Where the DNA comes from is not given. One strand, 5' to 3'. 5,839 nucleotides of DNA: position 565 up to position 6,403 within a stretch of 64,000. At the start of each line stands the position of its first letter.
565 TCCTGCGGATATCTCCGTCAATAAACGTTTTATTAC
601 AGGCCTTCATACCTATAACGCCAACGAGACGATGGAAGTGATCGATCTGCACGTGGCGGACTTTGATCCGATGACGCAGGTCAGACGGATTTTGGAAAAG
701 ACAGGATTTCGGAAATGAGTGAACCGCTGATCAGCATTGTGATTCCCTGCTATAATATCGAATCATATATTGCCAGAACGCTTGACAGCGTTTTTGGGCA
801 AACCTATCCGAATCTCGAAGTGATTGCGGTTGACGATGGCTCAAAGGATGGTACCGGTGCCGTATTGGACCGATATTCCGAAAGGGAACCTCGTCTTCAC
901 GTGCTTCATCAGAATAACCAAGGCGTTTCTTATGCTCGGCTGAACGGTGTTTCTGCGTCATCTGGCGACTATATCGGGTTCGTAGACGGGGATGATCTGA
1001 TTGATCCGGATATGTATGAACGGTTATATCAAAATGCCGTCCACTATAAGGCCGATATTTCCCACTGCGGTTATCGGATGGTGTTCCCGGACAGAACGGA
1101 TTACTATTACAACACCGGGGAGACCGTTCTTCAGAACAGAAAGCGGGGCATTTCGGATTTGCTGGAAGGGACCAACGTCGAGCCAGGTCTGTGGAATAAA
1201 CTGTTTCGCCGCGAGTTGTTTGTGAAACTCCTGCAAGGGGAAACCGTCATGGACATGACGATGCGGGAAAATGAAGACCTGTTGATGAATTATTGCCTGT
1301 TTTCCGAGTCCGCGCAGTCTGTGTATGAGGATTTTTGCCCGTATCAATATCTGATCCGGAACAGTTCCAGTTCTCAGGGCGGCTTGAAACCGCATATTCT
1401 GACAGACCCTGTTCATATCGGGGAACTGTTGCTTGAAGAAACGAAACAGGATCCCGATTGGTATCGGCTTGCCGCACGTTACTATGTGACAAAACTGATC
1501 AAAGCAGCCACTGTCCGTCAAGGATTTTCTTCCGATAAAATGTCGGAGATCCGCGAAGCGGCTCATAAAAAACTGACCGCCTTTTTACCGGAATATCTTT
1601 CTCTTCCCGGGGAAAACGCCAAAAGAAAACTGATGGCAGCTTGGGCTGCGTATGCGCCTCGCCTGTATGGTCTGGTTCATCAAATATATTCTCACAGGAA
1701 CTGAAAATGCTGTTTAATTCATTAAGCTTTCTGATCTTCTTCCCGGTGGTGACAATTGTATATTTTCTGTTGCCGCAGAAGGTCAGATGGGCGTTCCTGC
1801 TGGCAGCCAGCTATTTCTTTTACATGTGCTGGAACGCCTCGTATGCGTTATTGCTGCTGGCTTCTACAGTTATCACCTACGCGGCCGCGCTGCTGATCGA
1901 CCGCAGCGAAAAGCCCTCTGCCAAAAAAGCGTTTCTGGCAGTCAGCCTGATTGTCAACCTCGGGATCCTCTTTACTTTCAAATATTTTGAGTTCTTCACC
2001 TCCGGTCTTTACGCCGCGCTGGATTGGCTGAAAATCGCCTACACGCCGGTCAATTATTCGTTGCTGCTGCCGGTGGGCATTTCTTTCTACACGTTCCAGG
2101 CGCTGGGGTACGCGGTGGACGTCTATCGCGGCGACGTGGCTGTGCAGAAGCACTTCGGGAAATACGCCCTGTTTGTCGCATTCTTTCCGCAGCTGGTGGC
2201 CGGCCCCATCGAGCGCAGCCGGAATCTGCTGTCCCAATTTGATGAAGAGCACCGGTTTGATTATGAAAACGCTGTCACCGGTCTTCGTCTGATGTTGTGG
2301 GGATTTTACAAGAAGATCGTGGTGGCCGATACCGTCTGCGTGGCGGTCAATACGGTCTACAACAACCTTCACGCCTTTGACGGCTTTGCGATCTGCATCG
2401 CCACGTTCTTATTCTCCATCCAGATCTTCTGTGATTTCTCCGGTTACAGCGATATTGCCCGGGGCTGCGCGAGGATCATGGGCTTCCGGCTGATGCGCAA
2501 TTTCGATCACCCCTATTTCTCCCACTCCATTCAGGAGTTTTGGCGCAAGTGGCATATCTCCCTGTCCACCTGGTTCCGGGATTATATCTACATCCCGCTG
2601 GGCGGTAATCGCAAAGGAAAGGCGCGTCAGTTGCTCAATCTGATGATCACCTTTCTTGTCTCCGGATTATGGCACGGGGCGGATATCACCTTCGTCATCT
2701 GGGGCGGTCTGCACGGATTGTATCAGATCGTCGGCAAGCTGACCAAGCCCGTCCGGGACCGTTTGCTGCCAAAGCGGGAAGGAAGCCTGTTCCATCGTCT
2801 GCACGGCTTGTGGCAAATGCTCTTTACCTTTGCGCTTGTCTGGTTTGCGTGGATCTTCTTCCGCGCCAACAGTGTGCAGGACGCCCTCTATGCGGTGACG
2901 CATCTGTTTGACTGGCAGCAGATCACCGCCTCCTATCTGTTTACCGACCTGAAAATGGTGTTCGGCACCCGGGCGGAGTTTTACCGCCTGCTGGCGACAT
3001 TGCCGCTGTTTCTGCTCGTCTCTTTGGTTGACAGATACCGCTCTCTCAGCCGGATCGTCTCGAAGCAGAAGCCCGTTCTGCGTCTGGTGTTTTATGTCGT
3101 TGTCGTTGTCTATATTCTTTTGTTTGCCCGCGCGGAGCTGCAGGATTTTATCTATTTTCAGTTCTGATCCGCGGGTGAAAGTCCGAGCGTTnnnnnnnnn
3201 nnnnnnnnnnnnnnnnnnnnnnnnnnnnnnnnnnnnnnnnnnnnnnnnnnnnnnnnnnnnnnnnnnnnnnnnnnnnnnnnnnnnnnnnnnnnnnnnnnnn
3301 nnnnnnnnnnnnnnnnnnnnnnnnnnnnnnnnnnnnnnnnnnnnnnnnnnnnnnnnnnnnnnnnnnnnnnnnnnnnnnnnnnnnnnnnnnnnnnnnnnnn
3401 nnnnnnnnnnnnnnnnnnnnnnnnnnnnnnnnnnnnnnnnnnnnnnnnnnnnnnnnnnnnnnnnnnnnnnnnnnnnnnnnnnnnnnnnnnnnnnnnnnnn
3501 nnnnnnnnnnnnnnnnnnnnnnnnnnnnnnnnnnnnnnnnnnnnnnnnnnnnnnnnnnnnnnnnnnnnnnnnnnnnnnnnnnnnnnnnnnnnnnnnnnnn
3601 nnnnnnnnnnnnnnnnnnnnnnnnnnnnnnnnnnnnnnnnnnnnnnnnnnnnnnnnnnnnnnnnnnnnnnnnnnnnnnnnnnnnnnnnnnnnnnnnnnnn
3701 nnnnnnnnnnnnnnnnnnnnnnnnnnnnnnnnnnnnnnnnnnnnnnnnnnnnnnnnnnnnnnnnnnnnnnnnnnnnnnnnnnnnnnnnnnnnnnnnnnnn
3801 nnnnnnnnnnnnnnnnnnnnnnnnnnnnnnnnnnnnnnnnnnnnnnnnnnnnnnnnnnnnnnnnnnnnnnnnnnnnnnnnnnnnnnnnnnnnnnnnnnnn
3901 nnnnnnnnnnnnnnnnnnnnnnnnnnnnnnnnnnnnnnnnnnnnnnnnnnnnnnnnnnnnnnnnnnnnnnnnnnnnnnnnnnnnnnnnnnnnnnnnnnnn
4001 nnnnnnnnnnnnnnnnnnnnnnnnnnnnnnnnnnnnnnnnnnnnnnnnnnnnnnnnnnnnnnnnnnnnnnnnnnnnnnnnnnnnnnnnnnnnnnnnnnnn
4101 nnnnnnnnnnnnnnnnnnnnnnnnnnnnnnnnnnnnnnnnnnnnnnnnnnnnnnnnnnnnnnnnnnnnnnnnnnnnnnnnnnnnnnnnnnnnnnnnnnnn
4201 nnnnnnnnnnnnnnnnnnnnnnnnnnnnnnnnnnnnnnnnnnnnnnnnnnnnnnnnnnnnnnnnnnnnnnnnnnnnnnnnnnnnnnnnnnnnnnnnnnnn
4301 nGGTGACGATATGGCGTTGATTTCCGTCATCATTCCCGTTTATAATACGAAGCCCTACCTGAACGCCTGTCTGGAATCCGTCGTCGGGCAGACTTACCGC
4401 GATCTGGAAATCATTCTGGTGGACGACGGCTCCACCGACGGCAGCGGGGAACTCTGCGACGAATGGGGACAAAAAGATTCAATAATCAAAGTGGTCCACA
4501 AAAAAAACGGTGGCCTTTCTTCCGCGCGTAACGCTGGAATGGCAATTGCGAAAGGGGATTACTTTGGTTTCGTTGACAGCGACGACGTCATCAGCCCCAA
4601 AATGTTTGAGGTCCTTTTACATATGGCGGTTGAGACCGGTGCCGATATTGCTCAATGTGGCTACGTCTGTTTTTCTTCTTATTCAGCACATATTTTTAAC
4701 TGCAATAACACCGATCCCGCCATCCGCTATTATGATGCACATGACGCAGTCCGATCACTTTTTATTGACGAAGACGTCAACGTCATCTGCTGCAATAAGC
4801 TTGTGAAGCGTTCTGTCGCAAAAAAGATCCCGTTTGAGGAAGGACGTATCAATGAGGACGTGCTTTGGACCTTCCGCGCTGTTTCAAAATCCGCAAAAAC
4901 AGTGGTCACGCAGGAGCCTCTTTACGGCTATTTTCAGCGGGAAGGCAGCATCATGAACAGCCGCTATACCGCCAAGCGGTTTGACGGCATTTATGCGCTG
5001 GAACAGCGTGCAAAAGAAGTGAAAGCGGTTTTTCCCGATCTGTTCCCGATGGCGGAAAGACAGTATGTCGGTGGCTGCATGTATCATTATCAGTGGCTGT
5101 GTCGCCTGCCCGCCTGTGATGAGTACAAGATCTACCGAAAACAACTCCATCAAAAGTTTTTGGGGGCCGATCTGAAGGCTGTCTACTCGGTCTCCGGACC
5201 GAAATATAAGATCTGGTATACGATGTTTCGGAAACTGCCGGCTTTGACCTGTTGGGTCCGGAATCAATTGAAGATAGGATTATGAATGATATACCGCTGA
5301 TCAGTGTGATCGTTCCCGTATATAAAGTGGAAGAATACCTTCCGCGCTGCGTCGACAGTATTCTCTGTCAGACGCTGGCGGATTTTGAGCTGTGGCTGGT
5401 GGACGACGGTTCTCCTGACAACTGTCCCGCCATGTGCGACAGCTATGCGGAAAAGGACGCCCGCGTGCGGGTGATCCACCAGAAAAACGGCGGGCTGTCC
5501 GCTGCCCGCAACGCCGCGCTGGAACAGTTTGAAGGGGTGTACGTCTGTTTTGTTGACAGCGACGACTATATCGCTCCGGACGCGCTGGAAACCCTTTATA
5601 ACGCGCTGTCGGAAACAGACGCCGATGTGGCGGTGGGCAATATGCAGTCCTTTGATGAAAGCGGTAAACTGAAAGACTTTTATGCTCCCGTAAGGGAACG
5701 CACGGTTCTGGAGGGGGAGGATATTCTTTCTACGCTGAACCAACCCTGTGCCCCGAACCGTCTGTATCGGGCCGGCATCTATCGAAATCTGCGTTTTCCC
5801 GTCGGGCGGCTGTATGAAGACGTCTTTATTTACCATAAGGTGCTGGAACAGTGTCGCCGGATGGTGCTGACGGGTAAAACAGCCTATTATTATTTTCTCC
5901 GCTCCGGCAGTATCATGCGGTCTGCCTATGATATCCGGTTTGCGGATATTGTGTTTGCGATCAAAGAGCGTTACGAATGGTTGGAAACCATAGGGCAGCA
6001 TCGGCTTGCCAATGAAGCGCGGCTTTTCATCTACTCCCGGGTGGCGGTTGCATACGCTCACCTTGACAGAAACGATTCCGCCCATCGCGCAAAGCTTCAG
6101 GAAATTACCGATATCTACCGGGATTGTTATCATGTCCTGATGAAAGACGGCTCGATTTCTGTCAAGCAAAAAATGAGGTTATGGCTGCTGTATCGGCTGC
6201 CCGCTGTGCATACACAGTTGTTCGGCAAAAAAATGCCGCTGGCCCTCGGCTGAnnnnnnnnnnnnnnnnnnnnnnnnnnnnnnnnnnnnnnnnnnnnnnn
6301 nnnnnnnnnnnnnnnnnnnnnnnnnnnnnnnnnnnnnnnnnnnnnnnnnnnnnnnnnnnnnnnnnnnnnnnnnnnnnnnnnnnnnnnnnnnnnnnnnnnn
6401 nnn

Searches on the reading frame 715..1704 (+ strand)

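Call 64: search_protein_families(library=pfam, proteins=[window:715-1704:+], max_evalue=0.001)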
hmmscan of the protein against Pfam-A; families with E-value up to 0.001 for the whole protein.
window:715-1704:+ (329 aa): 3 families
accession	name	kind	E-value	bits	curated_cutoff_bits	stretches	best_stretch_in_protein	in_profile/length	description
PF00535.33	Glycos_transf_2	-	1e-38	133.4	23.3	1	7-171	1-166/168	Glycosyl transferase family 2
PF13641.12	Glyco_tranf_2_3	-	7.9e-14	52.7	27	1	6-108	3-111/230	Glycosyltransferase like family 2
PF10111.15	Glyco_tranf_2_2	-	6.5e-10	39.4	27.3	1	7-106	1-104/276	Glycosyltransferase like family 2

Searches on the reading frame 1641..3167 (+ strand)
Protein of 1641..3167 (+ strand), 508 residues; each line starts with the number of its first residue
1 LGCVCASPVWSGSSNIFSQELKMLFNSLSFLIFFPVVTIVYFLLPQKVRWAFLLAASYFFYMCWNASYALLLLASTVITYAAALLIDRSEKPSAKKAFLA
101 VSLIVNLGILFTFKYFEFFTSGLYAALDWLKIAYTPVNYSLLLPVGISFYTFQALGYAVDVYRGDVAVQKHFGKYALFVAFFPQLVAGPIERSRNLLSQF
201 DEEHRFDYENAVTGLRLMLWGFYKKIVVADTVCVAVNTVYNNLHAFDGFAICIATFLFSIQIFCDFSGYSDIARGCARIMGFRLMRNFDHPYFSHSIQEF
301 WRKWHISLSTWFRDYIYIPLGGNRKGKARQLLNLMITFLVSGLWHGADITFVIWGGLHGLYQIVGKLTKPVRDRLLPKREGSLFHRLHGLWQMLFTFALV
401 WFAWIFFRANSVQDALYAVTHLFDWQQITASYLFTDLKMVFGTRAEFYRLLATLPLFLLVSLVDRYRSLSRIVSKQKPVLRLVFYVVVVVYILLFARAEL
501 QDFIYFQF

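Call 64: search_protein_families(library=pfam, proteins=[window:1641-3167:+], max_evalue=0.001)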
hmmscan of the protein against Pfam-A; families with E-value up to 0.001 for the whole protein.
window:1641-3167:+ (508 aa): 2 families
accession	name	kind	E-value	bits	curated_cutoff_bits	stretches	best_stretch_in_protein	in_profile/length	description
PF03062.24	MBOAT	-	1.7e-33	116.8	27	1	172-371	81-300/337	MBOAT, membrane-bound O-acyltransferase family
PF13813.11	MBOAT_2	-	4.4e-07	30.5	25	1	287-347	4-66/85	Membrane bound O-acyl transferase family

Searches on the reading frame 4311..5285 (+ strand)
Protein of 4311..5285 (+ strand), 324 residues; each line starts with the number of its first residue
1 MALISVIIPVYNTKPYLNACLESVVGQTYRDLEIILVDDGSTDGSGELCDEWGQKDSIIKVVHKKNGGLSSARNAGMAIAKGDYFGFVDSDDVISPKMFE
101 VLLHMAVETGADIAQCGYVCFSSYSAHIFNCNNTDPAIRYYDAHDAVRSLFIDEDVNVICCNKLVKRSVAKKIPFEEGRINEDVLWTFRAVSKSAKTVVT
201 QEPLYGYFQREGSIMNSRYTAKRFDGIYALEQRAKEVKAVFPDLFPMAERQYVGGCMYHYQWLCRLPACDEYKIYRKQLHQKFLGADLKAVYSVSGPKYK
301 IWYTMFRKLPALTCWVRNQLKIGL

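Call 64: search_protein_families(library=pfam, proteins=[window:4311-5285:+], max_evalue=0.001)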
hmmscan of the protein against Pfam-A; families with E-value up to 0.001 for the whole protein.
window:4311-5285:+ (324 aa): 3 families
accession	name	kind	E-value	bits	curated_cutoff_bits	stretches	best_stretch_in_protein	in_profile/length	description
PF00535.33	Glycos_transf_2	-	1.5e-39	136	23.3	1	5-173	1-167/168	Glycosyl transferase family 2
PF13641.12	Glyco_tranf_2_3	-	2.1e-14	54.6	27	1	4-204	3-208/230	Glycosyltransferase like family 2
PF10111.15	Glyco_tranf_2_2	-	1.4e-10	41.5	27.3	1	5-106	1-106/276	Glycosyltransferase like family 2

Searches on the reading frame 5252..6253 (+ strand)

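Call 64: search_protein_families(library=pfam, proteins=[window:5252-6253:+], max_evalue=0.001)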
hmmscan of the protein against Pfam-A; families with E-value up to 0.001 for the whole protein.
window:5252-6253:+ (333 aa): 3 families
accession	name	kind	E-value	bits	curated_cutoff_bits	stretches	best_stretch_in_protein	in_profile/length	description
PF00535.33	Glycos_transf_2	-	2.6e-38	132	23.3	1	18-141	1-125/168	Glycosyl transferase family 2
PF13641.12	Glyco_tranf_2_3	-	5e-12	46.8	27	1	17-140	3-131/230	Glycosyltransferase like family 2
PF10111.15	Glyco_tranf_2_2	-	1.1e-09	38.7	27.3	1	18-117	1-104/276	Glycosyltransferase like family 2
